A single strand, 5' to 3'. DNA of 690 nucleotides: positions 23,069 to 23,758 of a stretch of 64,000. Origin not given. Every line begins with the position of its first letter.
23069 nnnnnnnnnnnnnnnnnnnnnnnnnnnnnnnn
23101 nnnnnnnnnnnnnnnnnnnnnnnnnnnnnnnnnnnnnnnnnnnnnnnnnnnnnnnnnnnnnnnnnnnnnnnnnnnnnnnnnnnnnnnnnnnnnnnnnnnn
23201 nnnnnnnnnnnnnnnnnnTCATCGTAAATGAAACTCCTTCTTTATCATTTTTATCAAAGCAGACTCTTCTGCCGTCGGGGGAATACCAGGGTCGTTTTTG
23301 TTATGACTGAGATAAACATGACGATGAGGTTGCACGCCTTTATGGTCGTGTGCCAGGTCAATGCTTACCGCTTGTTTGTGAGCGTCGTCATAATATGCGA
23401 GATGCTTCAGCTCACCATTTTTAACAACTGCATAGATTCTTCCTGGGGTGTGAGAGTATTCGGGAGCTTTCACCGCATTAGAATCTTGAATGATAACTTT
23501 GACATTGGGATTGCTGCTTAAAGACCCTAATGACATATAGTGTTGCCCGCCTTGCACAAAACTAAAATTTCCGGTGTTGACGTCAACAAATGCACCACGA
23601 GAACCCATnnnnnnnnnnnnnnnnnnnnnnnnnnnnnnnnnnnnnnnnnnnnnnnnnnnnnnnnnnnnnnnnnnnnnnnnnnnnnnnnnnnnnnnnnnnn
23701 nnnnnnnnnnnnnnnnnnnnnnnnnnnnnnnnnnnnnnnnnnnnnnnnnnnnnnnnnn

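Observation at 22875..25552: XRE/ImmA-controlled three-gene cassette (DUF4417-like plus two translationally coupled small ORFs) of unknown function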

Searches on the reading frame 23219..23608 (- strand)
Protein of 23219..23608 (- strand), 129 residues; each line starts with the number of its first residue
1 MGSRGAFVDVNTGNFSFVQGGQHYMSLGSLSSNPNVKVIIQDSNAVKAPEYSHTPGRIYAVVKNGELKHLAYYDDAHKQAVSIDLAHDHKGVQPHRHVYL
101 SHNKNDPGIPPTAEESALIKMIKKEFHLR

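Call 10: search_protein_families(library=phrogs, proteins=[window:23219-23608:-], max_evalue=0.1)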
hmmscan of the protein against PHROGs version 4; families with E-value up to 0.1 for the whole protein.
window:23219-23608:- (129 aa): 2 families
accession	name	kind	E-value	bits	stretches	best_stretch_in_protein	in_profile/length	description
phrog_9479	-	unknown function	4e-14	54.3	1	30-125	24-126/136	-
phrog_21033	-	unknown function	0.017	15.7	1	41-103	170-231/265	-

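Call 11: search_protein_families(library=padloc, proteins=[window:23219-23608:-], max_evalue=0.1)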
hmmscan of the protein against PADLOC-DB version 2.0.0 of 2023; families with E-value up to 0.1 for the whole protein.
window:23219-23608:- (129 aa): 0 families

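Call 12: search_protein_families(library=pfam, proteins=[window:23219-23608:-], max_evalue=1)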
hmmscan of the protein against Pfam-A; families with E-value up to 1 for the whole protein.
window:23219-23608:- (129 aa): 0 families

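Call 13: search_protein_families(library=ncbifam, proteins=[window:23219-23608:-], max_evalue=1)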
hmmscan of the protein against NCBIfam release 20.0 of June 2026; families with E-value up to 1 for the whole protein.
window:23219-23608:- (129 aa): 0 families

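Call 28: find_homologous_proteins(query=window:23219-23608:-)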
Query window:23219-23608:- (129 aa): 362 proteins with E <= 0.001 among 363 candidates; the best 120 are listed.
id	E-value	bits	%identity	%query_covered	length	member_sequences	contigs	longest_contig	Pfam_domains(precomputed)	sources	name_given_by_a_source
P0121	6.4e-79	280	98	100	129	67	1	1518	-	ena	-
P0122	2.7e-77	275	97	100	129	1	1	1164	-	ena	-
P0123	1.4e-74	266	94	100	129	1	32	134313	-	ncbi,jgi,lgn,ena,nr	ncbi:MAG: hypothetical protein E7651_05270 [Ruminococcaceae bacterium]|nr:hypothetical protein [Osci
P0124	1.9e-73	262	93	100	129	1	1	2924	-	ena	-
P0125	3.0e-73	262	92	100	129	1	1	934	-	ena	-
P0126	9.4e-71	254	89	100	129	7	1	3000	-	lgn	-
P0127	1.2e-70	253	90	100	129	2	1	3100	-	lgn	-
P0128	4.6e-70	252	86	100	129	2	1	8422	-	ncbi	-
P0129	7.9e-70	251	88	100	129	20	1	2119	-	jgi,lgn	jgi:hypothetical protein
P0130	1.2e-69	250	84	100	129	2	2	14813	-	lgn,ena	-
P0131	8.0e-68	244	83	100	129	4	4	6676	-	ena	-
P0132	1.3e-67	244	86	100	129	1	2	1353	-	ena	-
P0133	2.2e-67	243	84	100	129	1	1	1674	-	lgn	-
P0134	2.3e-67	243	85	100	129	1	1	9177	-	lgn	-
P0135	2.5e-67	243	86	100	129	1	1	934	-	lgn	-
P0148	9.4e-65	234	82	100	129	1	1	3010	-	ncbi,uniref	uniref:Uncharacterized protein n=1 Tax=Eubacterium cellulosolvens (strain ATCC 43171 / JCM 9499 / 6)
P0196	1.8e-61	224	77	100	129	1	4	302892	-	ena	-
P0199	2.4e-61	223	75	100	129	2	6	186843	-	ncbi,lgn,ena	-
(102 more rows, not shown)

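Call 29: find_encoding_contigs(protein=P0148, flank=10000, max_places=3)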
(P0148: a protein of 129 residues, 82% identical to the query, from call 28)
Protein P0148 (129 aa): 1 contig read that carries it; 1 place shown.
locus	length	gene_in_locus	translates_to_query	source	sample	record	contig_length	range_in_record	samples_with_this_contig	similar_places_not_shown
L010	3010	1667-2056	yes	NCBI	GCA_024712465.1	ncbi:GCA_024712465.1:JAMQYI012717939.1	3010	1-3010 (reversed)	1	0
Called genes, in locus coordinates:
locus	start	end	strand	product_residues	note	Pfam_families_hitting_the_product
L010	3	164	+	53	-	?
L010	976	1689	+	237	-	PF14386:DUF4417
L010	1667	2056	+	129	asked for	-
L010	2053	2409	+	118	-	-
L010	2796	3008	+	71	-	?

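Call 30: find_encoding_contigs(protein=P0123, flank=8000, max_places=6)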
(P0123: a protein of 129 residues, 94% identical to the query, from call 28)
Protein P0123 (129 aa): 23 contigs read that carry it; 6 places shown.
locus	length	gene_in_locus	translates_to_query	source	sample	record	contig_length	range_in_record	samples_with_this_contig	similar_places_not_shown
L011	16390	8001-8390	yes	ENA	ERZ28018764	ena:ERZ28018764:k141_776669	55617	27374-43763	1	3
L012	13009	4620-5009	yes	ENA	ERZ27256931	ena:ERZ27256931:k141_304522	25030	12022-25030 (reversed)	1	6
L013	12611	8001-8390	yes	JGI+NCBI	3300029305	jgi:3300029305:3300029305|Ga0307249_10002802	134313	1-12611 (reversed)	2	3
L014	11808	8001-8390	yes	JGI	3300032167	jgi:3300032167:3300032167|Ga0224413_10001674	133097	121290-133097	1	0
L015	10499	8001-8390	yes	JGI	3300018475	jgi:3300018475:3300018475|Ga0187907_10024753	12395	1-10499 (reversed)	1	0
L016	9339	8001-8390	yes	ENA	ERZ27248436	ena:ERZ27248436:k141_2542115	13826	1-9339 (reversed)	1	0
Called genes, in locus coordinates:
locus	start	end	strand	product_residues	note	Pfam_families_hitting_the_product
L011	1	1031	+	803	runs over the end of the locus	PF19732:SpoIIE_N, PF07228:SpoIIE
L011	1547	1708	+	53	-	-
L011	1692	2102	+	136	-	-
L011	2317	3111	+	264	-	PF01381:HTH_3, PF12844:HTH_19, PF01744:GLTT (faint)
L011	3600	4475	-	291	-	PF08378:NERD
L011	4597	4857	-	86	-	PF18756:Nmad4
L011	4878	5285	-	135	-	PF14192:DUF4314, PF16468:DUF5049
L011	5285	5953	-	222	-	-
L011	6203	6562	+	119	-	-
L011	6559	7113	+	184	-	PF06114:Peptidase_M78 (weak)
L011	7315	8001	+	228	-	PF14386:DUF4417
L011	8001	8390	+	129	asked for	-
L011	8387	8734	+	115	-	-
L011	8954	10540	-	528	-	PF00239:Resolvase, PF07508:Recombinase, PF13408:Zn_ribbon_recom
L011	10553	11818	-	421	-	PF00239:Resolvase, PF07508:Recombinase, PF13408:Zn_ribbon_recom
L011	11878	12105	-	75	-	PF20612:SHOCT_2 (weak)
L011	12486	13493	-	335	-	PF05065:Phage_capsid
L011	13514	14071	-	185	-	PF05119:Terminase_4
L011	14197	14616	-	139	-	-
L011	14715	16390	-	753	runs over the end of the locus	PF13148:DUF3987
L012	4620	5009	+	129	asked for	-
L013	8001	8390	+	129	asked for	-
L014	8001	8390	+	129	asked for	-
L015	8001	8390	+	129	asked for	-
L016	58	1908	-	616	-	-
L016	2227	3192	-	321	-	PF01210:NAD_Gly3P_dh_N, PF02558:ApbA (weak), PF07479:NAD_Gly3P_dh_C, PF20618:GPD_NAD_C_bact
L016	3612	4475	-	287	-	PF08378:NERD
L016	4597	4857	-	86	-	PF18756:Nmad4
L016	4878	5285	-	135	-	PF14192:DUF4314, PF16468:DUF5049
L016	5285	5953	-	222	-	-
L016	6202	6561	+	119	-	-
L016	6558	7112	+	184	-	PF06114:Peptidase_M78 (weak)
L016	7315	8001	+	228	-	PF14386:DUF4417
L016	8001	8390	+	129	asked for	-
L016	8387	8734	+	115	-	-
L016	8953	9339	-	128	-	?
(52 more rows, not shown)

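Call 35: find_related_loci(query=window:23219-23608:-, collection=genome_contigs, flank=6000)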
Query window:23219-23608:- (129 aa) in genome_contigs; peptide patterns used: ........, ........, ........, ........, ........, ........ (x = any residue, [..] = any of these).
131 stretches matched a pattern; 11 encode a relative of the query (tblastn E <= 1e-3); 11 distinct loci.
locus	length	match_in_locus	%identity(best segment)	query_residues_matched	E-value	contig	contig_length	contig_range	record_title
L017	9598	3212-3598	98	1-129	2e-84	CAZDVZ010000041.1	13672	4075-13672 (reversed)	MAG TPA_asm: uncultured Oscillospiraceae bacterium isolate SRP315200_co1_811 genome assembly, contig: NODE_9392_length_1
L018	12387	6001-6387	98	1-129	6e-84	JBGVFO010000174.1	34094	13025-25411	MAG: Eubacteriales bacterium isolate fecal_MAG_389 fecal_MAG_389_contig_0174, whole genome shotgun sequence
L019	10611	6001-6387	94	1-129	5e-80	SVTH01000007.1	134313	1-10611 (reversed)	MAG: Oscillospiraceae bacterium isolate SIG690 NODE_2802_length_134313_cov_5.103409, whole genome shotgun sequence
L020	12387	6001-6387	89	1-129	5e-76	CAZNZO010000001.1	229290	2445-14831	MAG TPA_asm: uncultured Oscillospiraceae bacterium isolate SRP313737_co1_374 genome assembly, contig: NODE_34_length_229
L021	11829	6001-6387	75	1-129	5e-67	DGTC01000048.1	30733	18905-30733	MAG TPA_asm: Lachnospira sp. UBA4346 UBA4346_contig_40773, whole genome shotgun sequence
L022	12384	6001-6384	78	1-128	3e-66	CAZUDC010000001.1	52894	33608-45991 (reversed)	MAG TPA_asm: uncultured Ruminococcus sp. isolate SRP350583_co2_66 genome assembly, contig: NODE_725_length_52894_cov_16.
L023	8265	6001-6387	76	1-129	6e-65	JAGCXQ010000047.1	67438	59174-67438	MAG: Clostridiales bacterium isolate RGIG10216 Yak_Rumen-5__c1621662, whole genome shotgun sequence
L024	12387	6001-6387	72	1-129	2e-62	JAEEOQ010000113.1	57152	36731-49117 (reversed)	MAG: Lachnospiraceae bacterium isolate Tb.RUG.290 NODE_4237097_length_57152_cov_1.463604, whole genome shotgun sequence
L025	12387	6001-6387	68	1-129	3e-59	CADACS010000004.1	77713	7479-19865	MAG: uncultured planctomycete isolate RUG13182 genome assembly, contig: RUG13182_asm_4, whole genome shotgun sequence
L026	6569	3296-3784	58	1-128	3e-57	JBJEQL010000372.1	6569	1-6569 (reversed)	MAG: Oscillospiraceae bacterium isolate PUUB39_bin.016 NODE_8897_length_6569_cov_8.878723, whole genome shotgun sequence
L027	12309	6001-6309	81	27-129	1e-54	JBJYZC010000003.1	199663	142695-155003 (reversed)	Lachnospiraceae bacterium YH-ros2226 contig3, whole genome shotgun sequence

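Call 38: search_dna_similar(query=window:23219-23608:-, collection=phages, mode=protein, max_rows=30, max_evalue=0.001)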
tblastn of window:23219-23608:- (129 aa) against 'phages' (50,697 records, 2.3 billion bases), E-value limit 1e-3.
Records with a match: 26; places in all: 26; records where one place covers at least 80% of the query: 23.
Best place of each record, by identity: 60-80% 1; <60% 25.
By first word of the organism name: Streptococcus 21; Bacteriophage 3; Dorea 1; Roseburia 1.
By host as written in the record: - 4; Streptococcus pyogenes K56; Streptococcus pyogenes ATCC 12204 2; Streptococcus suis NJ2 serotype 9 2; Dorea sp. 000433215 DA134 1; Streptococcus parasanguinis F0449 1; Streptococcus parasanguinis SRR387741 1; Streptococcus parasanguinis SRR387738 1; Streptococcus agalactiae CCUG_39096_A 1; and 13 more.
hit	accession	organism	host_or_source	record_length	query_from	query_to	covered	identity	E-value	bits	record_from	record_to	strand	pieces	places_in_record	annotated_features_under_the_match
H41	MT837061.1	Bacteriophage sp.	human fecal samples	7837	1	129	100%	65.1%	1e-49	174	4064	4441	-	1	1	record has no annotation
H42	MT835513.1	Bacteriophage sp.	human fecal samples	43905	1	129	100%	33.1%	1e-5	49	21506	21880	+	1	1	record has no annotation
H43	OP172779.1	Dorea phage DO134P1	Dorea sp. 000433215 DA134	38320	1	127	98%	32.6%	5e-11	64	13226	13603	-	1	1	hypothetical protein (x2)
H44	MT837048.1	Bacteriophage sp.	human fecal samples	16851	1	129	100%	31.6%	6e-10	61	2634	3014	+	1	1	record has no annotation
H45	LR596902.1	Roseburia phage Jekyll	-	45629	1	124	96%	32.3%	1e-9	60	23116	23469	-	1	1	hypothetical protein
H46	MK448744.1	Streptococcus phage Javan377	Streptococcus parasanguinis F0449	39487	1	127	98%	31.1%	3e-7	53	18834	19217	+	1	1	hypothetical protein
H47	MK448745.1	Streptococcus phage Javan381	Streptococcus parasanguinis SRR387741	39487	1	127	98%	31.1%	3e-7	53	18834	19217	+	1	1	hypothetical protein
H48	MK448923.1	Streptococcus phage Javan380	Streptococcus parasanguinis SRR387738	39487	1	127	98%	31.1%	3e-7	53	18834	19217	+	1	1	hypothetical protein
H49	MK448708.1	Streptococcus phage Javan23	Streptococcus agalactiae CCUG_39096_A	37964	1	127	98%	30.6%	2e-8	56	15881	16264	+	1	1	hypothetical protein | DNA modification methylase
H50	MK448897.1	Streptococcus phage Javan28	Streptococcus agalactiae DE-NI-041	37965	1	127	98%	30.6%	2e-8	56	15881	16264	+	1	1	hypothetical protein | DNA modification methylase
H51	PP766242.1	Streptococcus phage phiGBSVK-F2_GBSInt11.1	Streptococcus agalactiae JN_AR_GBS259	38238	1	127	98%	30.6%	2e-8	56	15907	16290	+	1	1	hypothetical protein | DNA modification methylase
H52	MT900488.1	Streptococcus phage SA01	Streptococcus anginosus SA01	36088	1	127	98%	30.6%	1e-7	54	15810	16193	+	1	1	hypothetical protein | DNA modification methylase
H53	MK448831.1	Streptococcus phage Javan83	Streptococcus anginosus SRR446556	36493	1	127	98%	30.6%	1e-7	54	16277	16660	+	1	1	hypothetical protein | DNA modification methylase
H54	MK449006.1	Streptococcus phage Javan78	Streptococcus anginosus SK1138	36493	1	127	98%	30.6%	1e-7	54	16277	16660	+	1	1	hypothetical protein | DNA modification methylase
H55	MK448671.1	Streptococcus phage Javan115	Streptococcus cristatus DD08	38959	1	127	98%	30.6%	2e-7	54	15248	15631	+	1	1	hypothetical protein | DNA modification methylase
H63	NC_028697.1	Streptococcus phage A25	Streptococcus pyogenes K56; ...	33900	1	127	98%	26.1%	1e-7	54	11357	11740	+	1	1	hypothetical protein | DUF4417 domain-containing protein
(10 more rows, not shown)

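Call 40: get_annotated_region(hit=H63, flank=5000)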
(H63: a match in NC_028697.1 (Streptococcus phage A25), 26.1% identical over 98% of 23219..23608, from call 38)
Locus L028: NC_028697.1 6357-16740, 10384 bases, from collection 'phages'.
description: Streptococcus phage A25, complete genome.
organism: Streptococcus phage A25 (NCBI taxid 1701850)
taxonomy: Viruses; Duplodnaviria; Heunggongvirae; Uroviricota; Caudoviricetes; Stonewallvirus; Stonewallvirus A25
host: Streptococcus pyogenes K56; Streptococcus pyogenes ATCC 12204; source: -; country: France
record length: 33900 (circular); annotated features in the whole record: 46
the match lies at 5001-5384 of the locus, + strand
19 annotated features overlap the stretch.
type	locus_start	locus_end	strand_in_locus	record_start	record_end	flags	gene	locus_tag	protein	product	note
CDS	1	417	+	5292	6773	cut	-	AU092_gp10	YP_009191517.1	DNA primase family protein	-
CDS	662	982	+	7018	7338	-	-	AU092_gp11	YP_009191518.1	Holliday junction resolvase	putative protein, bacteriophage A25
CDS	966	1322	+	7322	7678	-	-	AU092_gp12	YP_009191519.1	hypothetical protein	putative protein, bacteriophage A25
CDS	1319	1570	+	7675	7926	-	-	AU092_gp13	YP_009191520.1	hypothetical protein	putative protein, bacteriophage A25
CDS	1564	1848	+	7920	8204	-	-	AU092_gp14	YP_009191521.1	DUF3310 domain-containing protein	putative protein, bacteriophage A25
CDS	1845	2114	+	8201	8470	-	-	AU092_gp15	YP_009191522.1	hypothetical protein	putative protein, bacteriophage A25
CDS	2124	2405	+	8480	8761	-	-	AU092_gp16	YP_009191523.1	hypothetical protein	putative protein, bacteriophage A25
CDS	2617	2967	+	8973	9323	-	-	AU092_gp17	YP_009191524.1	DUF1372 family protein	putative protein, bacteriophage A25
CDS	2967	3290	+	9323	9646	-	-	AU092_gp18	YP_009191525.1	hypothetical protein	putative protein, bacteriophage A25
CDS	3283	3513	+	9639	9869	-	-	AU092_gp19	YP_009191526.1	hypothetical protein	putative protein, bacteriophage A25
CDS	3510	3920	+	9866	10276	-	-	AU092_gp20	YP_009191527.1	RusA-like Holliday junction resolvase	-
CDS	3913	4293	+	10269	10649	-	-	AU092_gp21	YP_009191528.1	hypothetical protein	putative protein, bacteriophage A25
CDS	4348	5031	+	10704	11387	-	-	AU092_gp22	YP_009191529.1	DUF4417 domain-containing protein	putative protein, bacteriophage A25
CDS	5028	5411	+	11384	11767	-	-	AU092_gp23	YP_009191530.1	hypothetical protein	putative protein, bacteriophage A25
CDS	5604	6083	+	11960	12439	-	-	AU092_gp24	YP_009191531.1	terminase small subunit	-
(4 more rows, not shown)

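Call 41: get_annotated_region(hit=H43, flank=5000)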
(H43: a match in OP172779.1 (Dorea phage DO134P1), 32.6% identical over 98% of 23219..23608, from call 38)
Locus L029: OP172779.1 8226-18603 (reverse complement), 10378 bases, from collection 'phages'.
description: Dorea phage DO134P1, complete genome.
organism: Dorea phage DO134P1 (NCBI taxid 2968629)
taxonomy: Viruses; Duplodnaviria; Heunggongvirae; Uroviricota; Caudoviricetes
host: Dorea sp. 000433215 DA134; source: municipal sewage; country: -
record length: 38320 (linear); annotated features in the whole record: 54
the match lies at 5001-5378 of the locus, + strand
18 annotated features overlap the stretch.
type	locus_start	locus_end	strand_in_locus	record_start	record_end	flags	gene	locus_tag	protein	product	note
CDS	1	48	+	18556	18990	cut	-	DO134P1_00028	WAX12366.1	hypothetical protein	-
CDS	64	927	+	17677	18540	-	-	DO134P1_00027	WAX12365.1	hypothetical protein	-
CDS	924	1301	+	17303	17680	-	-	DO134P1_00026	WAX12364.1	hypothetical protein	-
CDS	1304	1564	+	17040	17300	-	-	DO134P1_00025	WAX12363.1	hypothetical protein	-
CDS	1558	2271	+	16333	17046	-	-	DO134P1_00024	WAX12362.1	hypothetical protein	-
CDS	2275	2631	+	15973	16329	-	-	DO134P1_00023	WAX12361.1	hypothetical protein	-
CDS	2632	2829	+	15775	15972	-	-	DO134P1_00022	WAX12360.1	hypothetical protein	-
CDS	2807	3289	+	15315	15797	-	-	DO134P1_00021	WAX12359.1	hypothetical protein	-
CDS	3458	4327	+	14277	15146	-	-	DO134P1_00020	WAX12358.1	hypothetical protein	-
CDS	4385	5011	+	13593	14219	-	-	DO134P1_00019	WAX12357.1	hypothetical protein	-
CDS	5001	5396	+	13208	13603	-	-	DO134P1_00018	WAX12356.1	hypothetical protein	-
tRNA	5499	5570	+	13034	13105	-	-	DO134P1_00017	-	tRNA-Met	tRNA-Met(cat)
CDS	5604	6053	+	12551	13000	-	-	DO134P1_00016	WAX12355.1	terminase small subunit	-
CDS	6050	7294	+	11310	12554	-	-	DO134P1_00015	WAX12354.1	terminase large subunit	terminase, large subunit gp2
CDS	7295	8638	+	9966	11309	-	-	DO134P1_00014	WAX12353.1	hypothetical protein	-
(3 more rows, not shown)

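Call 42: get_annotated_region(hit=H45, flank=5000)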
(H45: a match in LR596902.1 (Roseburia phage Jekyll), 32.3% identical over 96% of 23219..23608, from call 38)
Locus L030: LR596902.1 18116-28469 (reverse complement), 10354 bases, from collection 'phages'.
description: Roseburia phage Jekyll genome assembly, chromosome: 1.
organism: Roseburia phage Jekyll (NCBI taxid 2570912)
taxonomy: Viruses; Duplodnaviria; Heunggongvirae; Uroviricota; Caudoviricetes
host: -; source: -; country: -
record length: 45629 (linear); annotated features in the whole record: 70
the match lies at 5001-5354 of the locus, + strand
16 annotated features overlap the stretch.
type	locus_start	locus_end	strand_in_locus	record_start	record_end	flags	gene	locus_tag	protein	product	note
CDS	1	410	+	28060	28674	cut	-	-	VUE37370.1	YqfB-like protein of E. coli, ASCH domain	-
CDS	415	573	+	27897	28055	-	-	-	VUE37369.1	hypothetical protein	-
CDS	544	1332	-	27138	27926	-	-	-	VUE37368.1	hypothetical protein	-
CDS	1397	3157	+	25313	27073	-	-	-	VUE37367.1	cytosine DNA methylase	-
CDS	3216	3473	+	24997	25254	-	-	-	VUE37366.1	hypothetical protein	-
CDS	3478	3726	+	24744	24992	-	-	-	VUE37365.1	hypothetical protein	-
CDS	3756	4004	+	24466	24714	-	-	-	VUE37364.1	hypothetical protein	-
CDS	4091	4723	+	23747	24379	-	-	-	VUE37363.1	hypothetical protein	-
CDS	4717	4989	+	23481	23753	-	-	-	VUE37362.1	hypothetical protein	-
CDS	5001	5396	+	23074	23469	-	-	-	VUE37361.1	hypothetical protein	-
CDS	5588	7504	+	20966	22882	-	-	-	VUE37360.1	terminase large subunit, PBSX family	-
CDS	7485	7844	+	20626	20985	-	-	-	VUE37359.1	hypothetical protein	-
CDS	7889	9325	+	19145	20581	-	-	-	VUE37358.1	portal protein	-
CDS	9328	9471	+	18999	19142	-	-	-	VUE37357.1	hypothetical protein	-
CDS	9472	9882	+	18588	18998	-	-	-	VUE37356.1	neck protein Ne1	-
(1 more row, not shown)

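Call 47: search_solved_structures(query=A2, max_evalue=10)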
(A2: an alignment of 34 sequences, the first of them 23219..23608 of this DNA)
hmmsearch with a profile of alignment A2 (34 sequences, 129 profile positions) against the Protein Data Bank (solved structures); distinct sequences matched with E-value up to 10: 0.

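Call 59: find_homologous_proteins(query=L029:5001-5396:+, max_evalue=0.001)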
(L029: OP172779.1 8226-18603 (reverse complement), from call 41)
Query L029:5001-5396:+ (131 aa): 1430 proteins with E <= 0.001 among 1431 candidates; the best 120 are listed.
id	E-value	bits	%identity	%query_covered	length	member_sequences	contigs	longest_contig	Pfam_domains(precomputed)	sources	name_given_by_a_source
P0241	3.6e-79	281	98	100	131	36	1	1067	-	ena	-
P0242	1.5e-65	237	82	100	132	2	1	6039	-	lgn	-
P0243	9.8e-65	234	78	92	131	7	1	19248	-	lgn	-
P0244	1.4e-63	231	80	89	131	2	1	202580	-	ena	-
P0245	1.4e-62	227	77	91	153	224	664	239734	-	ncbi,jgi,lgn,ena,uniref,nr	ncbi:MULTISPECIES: hypothetical protein [Lachnospiraceae]|jgi:hypothetical protein|uniref:hypothetic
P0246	1.7e-62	227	77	91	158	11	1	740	-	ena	-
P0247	2.6e-62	227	77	91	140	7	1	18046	-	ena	-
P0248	1.9e-61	224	76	91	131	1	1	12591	-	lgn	-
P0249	2.7e-61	223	78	89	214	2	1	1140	-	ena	-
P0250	5.1e-61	222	75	100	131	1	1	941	-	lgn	-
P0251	8.9e-61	222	78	88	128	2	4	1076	-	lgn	-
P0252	6.6e-60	219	76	91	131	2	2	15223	-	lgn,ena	-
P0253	1.3e-59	218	76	89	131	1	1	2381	-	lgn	-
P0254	4.0e-59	216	75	90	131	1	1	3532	-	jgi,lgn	jgi:hypothetical protein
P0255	5.7e-59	216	76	88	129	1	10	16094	-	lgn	-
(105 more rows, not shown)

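Call 71: predict_structure(alignment_id=A4)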
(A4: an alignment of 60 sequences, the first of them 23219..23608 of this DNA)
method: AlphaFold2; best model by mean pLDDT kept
length: 129 residues; sequences in the alignment: 60
mean_pLDDT: 79.9   pTM: 0.73
mean pLDDT of the five models: 79.9, 77.8, 77.4, 77.0, 74.0
residues with pLDDT >= 90: 60; 70-90: 41; 50-70: 7; < 50: 21
segments of 3 or more residues with pLDDT < 50: 1-21
pLDDT, mean of each block of 10 residues (from residue 1): 37 43 74 92 71 88 92 90 91 88 82 96 94
secondary structure, 60 per line:
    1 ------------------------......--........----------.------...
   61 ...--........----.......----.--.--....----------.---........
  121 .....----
elements in order: E25-30 E33-40 E58-63 E66-73 E78-84 E95-98 H113-125
